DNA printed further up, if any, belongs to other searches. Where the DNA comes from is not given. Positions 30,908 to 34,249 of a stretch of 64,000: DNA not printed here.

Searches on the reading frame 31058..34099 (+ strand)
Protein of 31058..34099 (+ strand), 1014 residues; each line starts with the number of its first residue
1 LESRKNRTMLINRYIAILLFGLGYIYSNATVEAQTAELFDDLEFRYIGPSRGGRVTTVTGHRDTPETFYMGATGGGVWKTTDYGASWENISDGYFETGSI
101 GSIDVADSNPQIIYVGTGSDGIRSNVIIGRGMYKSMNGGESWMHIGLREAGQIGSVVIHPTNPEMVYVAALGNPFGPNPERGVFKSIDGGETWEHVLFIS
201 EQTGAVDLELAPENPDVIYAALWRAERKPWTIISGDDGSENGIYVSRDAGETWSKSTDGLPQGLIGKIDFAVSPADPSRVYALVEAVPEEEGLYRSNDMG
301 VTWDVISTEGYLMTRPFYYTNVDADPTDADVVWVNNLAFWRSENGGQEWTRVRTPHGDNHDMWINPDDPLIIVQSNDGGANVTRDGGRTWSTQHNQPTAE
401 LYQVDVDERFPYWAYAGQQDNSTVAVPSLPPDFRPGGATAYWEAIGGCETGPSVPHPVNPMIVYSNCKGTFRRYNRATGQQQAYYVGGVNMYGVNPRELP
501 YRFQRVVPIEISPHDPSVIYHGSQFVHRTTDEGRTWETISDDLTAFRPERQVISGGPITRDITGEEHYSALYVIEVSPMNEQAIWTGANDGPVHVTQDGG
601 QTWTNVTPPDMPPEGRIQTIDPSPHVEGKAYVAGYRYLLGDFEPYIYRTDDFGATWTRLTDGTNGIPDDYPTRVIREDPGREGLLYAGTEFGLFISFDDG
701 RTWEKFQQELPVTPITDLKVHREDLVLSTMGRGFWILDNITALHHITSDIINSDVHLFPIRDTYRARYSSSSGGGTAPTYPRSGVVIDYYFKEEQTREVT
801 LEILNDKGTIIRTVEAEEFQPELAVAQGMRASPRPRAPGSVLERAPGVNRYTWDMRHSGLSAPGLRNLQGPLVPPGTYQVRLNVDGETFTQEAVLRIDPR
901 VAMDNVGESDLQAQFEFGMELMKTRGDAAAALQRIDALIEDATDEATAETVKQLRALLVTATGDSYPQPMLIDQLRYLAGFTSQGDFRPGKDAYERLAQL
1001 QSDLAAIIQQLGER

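Call 59: search_protein_families(library=pfam, proteins=[window:31058-34099:+], max_evalue=0.001)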
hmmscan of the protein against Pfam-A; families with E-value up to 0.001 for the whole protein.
window:31058-34099:+ (1014 aa): 4 families
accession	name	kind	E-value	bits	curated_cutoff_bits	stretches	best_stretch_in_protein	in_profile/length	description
PF15902.12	Sortilin-Vps10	-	3.9e-30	105.4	33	3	243-335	3-86/446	Sortilin, neurotensin receptor 3,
PF02012.26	BNR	-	2e-11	42.5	27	0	244-255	1-12/12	BNR/Asp-box repeat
PF13088.12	BNR_2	-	7.6e-08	32.5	31.4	1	527-705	85-250/277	BNR repeat-like domain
PF24316.1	Tli3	-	0.00016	22.4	27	0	234-255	77-98/129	T6SS Tli3 immunity protein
